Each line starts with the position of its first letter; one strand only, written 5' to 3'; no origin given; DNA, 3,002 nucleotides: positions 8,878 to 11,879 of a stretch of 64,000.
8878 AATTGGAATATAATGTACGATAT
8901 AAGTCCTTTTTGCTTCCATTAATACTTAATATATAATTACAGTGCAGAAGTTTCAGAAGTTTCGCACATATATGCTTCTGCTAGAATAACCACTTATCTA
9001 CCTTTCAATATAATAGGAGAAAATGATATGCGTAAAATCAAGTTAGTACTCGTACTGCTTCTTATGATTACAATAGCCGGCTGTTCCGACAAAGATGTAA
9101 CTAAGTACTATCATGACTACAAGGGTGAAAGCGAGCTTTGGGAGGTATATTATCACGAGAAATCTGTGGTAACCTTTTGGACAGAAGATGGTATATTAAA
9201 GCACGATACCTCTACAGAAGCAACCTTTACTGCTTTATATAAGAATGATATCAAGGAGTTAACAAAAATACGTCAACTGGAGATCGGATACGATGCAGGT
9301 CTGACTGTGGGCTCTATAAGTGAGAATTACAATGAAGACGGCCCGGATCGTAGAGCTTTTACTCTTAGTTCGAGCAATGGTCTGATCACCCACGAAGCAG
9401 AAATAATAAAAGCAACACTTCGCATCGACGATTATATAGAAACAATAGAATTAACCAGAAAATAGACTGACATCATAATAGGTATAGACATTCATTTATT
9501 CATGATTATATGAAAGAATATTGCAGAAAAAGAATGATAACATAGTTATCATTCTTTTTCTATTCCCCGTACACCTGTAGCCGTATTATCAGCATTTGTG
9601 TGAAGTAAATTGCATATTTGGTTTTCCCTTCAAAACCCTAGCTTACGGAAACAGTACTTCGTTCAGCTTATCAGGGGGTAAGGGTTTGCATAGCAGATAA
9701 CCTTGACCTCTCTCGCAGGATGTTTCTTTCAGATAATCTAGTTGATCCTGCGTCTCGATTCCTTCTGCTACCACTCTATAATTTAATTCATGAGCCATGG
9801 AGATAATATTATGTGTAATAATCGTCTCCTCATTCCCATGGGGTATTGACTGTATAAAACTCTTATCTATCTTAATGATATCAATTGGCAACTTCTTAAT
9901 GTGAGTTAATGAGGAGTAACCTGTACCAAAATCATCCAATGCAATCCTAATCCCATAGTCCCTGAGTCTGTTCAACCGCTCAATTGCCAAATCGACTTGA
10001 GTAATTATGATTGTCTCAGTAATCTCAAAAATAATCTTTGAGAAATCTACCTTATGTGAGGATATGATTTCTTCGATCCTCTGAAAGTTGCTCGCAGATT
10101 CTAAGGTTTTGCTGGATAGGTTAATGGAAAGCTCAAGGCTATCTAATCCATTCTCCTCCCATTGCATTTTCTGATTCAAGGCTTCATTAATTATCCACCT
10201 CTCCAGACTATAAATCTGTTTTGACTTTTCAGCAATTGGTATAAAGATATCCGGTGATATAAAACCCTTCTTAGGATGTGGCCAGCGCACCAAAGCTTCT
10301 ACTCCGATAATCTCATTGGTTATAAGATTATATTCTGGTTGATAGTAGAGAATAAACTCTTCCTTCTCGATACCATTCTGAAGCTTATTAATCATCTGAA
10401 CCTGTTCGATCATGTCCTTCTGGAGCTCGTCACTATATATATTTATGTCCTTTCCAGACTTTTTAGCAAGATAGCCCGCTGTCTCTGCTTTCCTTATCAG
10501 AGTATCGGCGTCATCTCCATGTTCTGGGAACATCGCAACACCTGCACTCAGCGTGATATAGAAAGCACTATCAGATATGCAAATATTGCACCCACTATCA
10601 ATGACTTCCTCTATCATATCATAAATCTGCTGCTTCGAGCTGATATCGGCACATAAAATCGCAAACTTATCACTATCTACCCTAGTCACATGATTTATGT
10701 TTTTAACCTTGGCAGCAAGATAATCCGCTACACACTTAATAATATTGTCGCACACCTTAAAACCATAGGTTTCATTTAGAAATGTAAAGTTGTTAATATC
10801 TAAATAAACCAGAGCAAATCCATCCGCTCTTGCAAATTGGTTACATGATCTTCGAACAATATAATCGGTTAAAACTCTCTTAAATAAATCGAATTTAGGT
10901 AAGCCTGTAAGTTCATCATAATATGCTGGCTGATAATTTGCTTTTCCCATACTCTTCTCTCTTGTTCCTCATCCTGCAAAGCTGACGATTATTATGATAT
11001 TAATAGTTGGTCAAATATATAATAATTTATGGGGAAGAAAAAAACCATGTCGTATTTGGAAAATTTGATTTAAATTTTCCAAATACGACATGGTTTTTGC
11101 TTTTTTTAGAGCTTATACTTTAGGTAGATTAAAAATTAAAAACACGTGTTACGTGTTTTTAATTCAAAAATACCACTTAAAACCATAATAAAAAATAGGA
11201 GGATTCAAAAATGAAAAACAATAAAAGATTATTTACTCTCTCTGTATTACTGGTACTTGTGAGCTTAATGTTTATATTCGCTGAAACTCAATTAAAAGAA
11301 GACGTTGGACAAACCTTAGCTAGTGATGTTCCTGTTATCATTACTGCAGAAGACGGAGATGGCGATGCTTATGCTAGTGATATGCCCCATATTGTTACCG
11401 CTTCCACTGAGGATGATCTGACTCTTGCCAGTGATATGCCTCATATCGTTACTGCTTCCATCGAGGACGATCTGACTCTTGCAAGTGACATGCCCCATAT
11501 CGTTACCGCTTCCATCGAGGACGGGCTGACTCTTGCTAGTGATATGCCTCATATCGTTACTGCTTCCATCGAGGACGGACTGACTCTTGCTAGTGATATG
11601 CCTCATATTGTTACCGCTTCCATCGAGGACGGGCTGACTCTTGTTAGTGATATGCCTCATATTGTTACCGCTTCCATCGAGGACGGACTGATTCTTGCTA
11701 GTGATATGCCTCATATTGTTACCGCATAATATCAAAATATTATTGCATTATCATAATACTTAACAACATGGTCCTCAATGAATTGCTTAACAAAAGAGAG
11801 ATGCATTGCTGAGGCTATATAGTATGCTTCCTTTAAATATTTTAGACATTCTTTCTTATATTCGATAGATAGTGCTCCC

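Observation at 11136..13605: Candidate multi-copy pheromone module: an exported 8-core polyprotein precursor next to two tandem HTH-TPR (RRNPP-like) regulators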

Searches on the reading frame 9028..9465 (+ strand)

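Call 4: search_protein_families(library=pfam, proteins=[window:9028-9465:+], max_evalue=1)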
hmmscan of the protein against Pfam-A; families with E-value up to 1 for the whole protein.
window:9028-9465:+ (145 aa): 1 family
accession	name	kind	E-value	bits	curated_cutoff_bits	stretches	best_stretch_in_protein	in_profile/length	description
PF08139.17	LPAM_1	-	0.71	10.9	20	0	1-20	1-18/18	Prokaryotic membrane lipoprotein lipid attachment site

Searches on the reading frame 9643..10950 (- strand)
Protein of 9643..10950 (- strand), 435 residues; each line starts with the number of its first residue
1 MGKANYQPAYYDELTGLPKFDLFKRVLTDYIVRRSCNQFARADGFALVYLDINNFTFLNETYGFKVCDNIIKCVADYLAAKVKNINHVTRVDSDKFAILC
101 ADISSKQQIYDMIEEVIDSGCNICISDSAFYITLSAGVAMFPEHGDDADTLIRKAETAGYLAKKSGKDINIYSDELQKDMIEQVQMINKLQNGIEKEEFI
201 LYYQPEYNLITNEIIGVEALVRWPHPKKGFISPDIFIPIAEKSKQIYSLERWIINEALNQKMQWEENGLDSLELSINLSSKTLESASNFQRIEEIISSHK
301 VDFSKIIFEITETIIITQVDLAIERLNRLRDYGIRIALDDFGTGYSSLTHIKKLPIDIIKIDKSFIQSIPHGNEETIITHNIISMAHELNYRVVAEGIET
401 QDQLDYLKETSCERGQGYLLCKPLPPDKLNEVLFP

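Call 4: search_protein_families(library=pfam, proteins=[window:9643-10950:-], max_evalue=1)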
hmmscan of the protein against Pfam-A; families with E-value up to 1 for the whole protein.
window:9643-10950:- (435 aa): 3 families
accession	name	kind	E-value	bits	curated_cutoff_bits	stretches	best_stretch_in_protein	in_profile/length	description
PF00563.25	EAL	-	6.1e-76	255.3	31.3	1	188-423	2-236/236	EAL domain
PF00990.26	GGDEF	-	2.7e-25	89.5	23.8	1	9-167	1-159/161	Diguanylate cyclase, GGDEF domain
PF18892.5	DUF5651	-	0.071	13.4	27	1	107-127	4-24/53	Family of unknown function (DUF5651)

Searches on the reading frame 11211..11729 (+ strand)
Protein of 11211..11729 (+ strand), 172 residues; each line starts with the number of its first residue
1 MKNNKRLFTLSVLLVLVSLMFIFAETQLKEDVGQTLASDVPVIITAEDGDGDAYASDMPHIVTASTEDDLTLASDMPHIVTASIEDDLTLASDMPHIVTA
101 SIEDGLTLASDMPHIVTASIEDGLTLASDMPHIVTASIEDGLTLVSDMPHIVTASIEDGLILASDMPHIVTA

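Call 4: search_protein_families(library=pfam, proteins=[window:11211-11729:+], max_evalue=1)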
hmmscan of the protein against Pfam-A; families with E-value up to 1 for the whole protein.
window:11211-11729:+ (172 aa): 3 families
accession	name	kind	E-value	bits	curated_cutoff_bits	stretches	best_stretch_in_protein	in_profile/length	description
PF03584.20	Herpes_ICP4_N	-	0.0043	17.3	25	0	65-97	109-139/174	Herpesvirus ICP4-like protein N-terminal region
PF17392.7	Urocanase_C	-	0.099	12.5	23.6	0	128-151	99-122/196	Urocanase C-terminal domain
PF23854.1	DUF7217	-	0.1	12.7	29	1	100-151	151-202/238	Domain of unknown function (DUF7217)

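Call 5: search_protein_families(library=ncbifam, proteins=[window:11211-11729:+], max_evalue=1)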
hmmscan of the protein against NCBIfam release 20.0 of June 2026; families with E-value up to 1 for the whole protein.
window:11211-11729:+ (172 aa): 1 family
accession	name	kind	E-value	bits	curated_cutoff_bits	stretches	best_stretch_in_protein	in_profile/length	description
NF052429.1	LpqS_Mycobact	equivalog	0.052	13.8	35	0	52-83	26-57/126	putative copper homeostasis (lipo)protein LpqS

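Call 9: find_homologous_proteins(query=window:11211-11729:+, max_evalue=0.01)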
Query window:11211-11729:+: 8000 candidates shared short words with the query, none scored E <= 0.01.

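Call 10: find_encoding_contigs(protein=window:11211-11729:+, flank=10000, max_places=6)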
Protein window:11211-11729:+ (172 aa): no gene with exactly this product is on record in the collection.
